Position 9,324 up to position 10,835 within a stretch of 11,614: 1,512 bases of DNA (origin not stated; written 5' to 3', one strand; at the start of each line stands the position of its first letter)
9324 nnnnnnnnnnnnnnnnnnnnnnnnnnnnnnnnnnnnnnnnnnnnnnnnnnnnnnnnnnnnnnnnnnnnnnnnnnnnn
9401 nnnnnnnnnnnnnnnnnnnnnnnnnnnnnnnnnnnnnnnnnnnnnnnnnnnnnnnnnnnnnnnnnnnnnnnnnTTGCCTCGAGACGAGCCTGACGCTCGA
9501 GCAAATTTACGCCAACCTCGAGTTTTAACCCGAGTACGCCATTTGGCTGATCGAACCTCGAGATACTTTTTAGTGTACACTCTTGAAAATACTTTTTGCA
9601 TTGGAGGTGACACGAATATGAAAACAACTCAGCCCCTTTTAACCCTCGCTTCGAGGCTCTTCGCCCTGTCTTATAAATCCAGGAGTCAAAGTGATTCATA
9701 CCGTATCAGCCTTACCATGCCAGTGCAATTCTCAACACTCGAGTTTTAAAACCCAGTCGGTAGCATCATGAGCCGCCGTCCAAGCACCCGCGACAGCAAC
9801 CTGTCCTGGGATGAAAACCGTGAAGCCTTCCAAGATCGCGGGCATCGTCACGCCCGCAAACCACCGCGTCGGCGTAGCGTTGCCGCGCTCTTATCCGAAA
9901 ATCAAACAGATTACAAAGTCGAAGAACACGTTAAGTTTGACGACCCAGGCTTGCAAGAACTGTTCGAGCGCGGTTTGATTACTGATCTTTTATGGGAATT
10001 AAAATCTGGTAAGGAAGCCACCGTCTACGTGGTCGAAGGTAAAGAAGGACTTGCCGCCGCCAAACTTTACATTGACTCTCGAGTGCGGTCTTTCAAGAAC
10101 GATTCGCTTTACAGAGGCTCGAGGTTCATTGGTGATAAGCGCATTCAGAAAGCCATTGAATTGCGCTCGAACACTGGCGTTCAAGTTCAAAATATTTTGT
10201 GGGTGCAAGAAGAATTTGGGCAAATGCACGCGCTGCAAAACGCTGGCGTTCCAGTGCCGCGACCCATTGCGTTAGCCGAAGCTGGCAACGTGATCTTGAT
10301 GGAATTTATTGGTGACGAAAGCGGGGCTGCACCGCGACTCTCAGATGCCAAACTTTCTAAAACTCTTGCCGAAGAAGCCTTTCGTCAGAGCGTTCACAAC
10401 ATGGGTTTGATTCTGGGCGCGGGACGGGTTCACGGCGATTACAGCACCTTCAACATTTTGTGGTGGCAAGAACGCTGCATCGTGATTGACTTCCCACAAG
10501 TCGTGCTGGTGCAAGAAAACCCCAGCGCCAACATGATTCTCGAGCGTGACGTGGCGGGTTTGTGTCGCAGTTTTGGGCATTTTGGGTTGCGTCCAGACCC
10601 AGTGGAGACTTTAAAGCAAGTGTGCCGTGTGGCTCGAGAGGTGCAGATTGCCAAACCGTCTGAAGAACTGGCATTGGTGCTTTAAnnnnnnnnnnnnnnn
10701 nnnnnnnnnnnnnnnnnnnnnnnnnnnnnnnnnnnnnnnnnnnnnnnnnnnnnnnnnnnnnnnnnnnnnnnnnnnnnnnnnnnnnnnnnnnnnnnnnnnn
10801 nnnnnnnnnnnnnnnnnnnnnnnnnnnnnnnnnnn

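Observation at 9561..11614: Ser/Thr-rich 43-aa ORF with a consensus SD immediately upstream of a RIO1-family kinase, methyltransferase and a GNAT-like start: candidate peptide-modification or kinase-substrate module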

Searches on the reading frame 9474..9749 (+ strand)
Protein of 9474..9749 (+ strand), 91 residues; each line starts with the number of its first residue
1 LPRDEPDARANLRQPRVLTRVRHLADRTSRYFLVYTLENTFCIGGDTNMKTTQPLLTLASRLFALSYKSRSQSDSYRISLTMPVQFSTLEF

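Call 9: search_protein_families(library=pfam, proteins=[window:9474-9749:+], max_evalue=0.01)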
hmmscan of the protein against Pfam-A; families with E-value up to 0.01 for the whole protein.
window:9474-9749:+ (91 aa): 0 families

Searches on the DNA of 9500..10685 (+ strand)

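Call 22: search_rna_families(source=window, start=9500, end=9800, threshold=evalue, max_evalue=10, show_alignments=3)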
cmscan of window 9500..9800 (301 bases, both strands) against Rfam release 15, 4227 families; matches with E-value up to 10: 0.
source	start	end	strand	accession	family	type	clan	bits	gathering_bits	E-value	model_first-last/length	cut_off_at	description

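Call 49: build_rna_model(alignment_id=A3, structure=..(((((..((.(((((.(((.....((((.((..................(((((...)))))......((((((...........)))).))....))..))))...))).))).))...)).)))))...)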
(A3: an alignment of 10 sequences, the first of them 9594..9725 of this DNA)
Model R1 built from alignment A3 (10 sequences, 133 columns); structure: as given.
model positions 132; base pairs 32; branch points 1; effective number of sequences 1.02; information 0.589 bits per position. Calibrated on 0.2 Mb of random sequence (short: E-values are rough).
structure used (alignment columns):
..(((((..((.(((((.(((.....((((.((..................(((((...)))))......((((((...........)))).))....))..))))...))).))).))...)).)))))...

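Call 50: search_with_rna_model(model_id=R1, sources=[window, L003, L004, L005, L007, L010, L011, L012, L083, L084, L085, L086, L087, L088, L089, L090, L091, L092, L093, L094, L095, L096, L097, L098, L099, L100, L101, L102, L103, L104, L105, L106, L107, L163, L164, L165, L167, L168, L170, L172, L173], max_evalue=10, make_alignment=true)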
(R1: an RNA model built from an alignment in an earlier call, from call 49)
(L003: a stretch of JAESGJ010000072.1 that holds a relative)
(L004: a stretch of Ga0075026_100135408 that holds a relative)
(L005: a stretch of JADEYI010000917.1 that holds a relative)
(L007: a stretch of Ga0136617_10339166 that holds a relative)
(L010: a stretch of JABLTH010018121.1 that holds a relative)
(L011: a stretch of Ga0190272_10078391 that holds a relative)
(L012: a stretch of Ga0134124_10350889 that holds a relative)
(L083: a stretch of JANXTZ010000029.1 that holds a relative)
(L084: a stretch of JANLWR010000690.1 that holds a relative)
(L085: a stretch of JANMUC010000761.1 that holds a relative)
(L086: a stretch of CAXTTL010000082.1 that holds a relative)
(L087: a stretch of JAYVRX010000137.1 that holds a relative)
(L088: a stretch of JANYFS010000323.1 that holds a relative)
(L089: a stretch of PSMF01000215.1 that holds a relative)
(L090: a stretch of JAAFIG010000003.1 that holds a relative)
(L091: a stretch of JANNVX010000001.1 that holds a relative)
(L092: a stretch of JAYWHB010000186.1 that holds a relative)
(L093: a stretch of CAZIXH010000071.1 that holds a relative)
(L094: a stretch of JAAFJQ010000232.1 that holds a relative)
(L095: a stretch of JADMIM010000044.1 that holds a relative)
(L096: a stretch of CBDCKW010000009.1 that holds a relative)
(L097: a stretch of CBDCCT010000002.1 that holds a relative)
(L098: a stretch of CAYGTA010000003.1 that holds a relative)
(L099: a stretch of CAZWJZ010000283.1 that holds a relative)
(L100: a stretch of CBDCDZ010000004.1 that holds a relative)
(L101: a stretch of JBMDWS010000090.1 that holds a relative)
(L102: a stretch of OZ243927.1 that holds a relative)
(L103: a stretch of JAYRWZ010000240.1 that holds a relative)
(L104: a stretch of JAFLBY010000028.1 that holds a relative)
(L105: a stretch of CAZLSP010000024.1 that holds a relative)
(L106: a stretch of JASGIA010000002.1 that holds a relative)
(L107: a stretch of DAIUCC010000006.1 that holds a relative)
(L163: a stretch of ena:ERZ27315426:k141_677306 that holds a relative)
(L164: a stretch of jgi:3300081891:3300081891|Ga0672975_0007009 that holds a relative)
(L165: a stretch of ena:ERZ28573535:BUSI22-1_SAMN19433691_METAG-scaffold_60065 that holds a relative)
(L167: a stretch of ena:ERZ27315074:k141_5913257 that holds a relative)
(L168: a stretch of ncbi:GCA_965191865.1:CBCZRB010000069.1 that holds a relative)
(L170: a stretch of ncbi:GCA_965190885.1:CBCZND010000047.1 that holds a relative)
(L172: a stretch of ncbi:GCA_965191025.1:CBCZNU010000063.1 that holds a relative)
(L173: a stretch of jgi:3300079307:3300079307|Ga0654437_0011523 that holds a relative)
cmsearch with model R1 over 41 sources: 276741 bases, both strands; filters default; matches with E-value up to 10: 13.
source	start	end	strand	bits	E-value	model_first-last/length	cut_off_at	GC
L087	3827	3958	+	162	1.9e-36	1-132/132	no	0.46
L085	3303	3434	+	161.9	2.1e-36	1-132/132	no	0.46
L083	3833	3964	+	160.3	4.9e-36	1-132/132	no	0.47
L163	573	704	+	159.6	7.4e-36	1-132/132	no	0.48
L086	3827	3958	+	157.8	2e-35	1-132/132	no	0.47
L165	2001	2132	+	157.6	2.2e-35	1-132/132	no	0.48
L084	1984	2115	+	155.7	6.3e-35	1-132/132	no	0.44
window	9594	9725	+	154.5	1.3e-34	1-132/132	no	0.46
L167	2131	2262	+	149.4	2.1e-33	1-132/132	no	0.45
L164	1613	1745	+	142.6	9.2e-32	1-132/132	no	0.47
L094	2735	2864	+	32.7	3.7e-05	1-132/132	no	0.45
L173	3812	3934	+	19.7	0.051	1-132/132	no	0.5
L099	1787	1846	+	14.6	0.89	36-97/132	no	0.33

Alignment A4: 13 matches aligned to the model, 147 columns, each read 5' to 3' on its own strand. Consensus structure (alignment columns), stored with it:
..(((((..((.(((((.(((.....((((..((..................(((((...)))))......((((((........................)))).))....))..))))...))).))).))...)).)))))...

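Call 51: search_with_rna_model(model_id=R1, sources=[L003, L004, L088, L090, L091, L092, L094, L168, L170, L172, L173, L089, L095], max_evalue=10, filters=off, make_alignment=true)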
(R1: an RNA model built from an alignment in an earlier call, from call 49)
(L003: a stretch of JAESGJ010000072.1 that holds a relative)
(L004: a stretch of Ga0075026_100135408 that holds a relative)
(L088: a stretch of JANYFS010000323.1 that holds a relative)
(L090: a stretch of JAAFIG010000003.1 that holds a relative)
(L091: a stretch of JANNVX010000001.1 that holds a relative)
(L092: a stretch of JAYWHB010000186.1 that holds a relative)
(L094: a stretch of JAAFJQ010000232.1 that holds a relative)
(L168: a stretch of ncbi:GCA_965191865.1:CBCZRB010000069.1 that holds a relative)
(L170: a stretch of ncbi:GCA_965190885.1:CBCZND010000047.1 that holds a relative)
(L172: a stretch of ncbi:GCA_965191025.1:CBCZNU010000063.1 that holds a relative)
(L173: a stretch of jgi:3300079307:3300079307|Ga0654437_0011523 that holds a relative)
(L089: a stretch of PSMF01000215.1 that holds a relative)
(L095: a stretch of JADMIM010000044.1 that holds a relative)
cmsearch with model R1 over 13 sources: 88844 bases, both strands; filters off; matches with E-value up to 10: 24.
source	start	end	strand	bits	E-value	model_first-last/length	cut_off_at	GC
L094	2735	2864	+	32.7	1.2e-05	1-132/132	no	0.45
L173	3812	3934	+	19.7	0.016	1-132/132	no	0.5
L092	1285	1423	+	13.5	0.52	1-132/132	no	0.45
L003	874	958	-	13.1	0.66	1-132/132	no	0.58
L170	8566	8618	-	12.9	0.73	1-132/132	no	0.55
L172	1077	1187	-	10.8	2.3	1-132/132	no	0.46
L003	7241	7280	-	10.4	3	1-132/132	no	0.6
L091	998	1021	+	10.4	3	1-132/132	no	0.33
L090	3668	3817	+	10.2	3.3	1-132/132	no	0.45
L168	204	255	+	9.5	4.9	1-132/132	no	0.73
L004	252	279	+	9.3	5.4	1-132/132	no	0.36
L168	3693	3720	+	9.3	5.4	1-132/132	no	0.36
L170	3693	3720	+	9.3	5.4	1-132/132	no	0.36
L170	665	739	+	9.3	5.5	1-132/132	no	0.51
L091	753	826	+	9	6.4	1-132/132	no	0.45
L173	3042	3083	+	9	6.5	1-132/132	no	0.69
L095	3211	3248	+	8.9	6.6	1-132/132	no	0.47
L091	3655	3802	+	8.9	6.6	1-132/132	no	0.44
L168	5074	5174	-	8.7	7.5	1-132/132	no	0.7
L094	4160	4214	-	8.6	8.2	1-132/132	no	0.45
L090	701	780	-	8.5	8.4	1-132/132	no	0.41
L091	5088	5142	-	8.5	8.6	1-132/132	no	0.44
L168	667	741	+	8.4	9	1-132/132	no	0.55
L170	5264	5310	-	8.2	9.8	1-132/132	no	0.51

Alignment A5: 24 matches aligned to the model, 233 columns, each read 5' to 3' on its own strand. Consensus structure (alignment columns), stored with it:
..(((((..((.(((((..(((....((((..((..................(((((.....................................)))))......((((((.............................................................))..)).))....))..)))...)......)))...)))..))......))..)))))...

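Call 67: search_rna_families(sources=[L010, L105, L106, L107, L140, L148, L026, L039, L108, L089, L095, L096, L101, L098, L090, L168, L173], threshold=gathering)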
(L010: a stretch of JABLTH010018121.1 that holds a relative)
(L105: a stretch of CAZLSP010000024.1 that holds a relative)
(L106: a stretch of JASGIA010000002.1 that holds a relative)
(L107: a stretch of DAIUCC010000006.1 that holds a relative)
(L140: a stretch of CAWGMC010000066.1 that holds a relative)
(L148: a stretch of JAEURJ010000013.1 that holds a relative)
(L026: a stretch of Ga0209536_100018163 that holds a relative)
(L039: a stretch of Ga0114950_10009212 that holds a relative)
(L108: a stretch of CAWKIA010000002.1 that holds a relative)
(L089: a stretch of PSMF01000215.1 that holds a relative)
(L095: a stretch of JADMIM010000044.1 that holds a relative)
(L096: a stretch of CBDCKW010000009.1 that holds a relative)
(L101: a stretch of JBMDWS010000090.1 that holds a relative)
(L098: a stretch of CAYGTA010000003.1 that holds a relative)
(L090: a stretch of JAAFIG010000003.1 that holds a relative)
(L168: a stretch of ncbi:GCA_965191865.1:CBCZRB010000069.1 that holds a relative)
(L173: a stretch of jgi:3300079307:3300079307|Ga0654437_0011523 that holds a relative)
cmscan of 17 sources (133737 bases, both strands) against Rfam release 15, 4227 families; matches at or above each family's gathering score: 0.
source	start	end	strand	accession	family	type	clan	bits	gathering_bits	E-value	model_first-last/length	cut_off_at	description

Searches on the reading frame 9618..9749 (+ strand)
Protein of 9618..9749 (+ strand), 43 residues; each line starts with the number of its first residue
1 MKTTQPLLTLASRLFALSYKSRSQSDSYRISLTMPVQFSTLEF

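Call 9: search_protein_families(library=pfam, proteins=[window:9618-9749:+], max_evalue=0.01)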
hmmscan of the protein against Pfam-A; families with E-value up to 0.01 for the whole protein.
window:9618-9749:+ (43 aa): 0 families

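Call 44: search_protein_families(library=ncbifam, proteins=[window:9618-9749:+], max_evalue=0.001)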
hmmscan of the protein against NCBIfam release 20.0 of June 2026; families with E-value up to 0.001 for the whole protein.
window:9618-9749:+ (43 aa): 0 families

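Call 59: find_homologous_proteins(query=window:9618-9746:+, max_evalue=0.001)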
Query window:9618-9746:+ (43 aa): 3 proteins with E <= 0.001 among 3 candidates.
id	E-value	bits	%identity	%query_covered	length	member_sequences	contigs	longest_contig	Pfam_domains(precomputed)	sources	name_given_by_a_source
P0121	1.2e-11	60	84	100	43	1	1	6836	-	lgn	-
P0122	3.2e-11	59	86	100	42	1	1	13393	-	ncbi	-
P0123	5.1e-10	55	81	100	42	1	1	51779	-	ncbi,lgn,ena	-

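Call 60: find_encoding_contigs(protein=P0122, flank=3000, max_places=2)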
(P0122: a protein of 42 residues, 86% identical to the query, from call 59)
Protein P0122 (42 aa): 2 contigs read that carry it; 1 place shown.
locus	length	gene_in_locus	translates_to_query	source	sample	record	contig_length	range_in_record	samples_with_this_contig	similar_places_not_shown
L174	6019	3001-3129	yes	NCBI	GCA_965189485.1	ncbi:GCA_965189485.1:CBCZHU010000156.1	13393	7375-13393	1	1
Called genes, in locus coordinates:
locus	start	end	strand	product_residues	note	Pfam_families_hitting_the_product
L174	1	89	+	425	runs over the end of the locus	PF13598:DUF4139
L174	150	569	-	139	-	PF08818:DUF1801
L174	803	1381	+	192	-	-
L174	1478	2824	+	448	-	-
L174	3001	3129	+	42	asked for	-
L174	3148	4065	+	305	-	PF01163:RIO1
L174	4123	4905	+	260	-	PF02353:CMAS, PF01135:PCMT (weak), PF13489:Methyltransf_23, PF05175:MTS, PF13847:Methyltransf_31, PF08241:Methyltransf_11, PF08242:Methyltransf_12, PF13649:Methyltransf_25, +3 more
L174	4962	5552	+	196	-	PF01209:Ubie_methyltran (weak), PF02353:CMAS (weak), PF13489:Methyltransf_23, PF13847:Methyltransf_31, PF08241:Methyltransf_11, PF08242:Methyltransf_12, PF13649:Methyltransf_25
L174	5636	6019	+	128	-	?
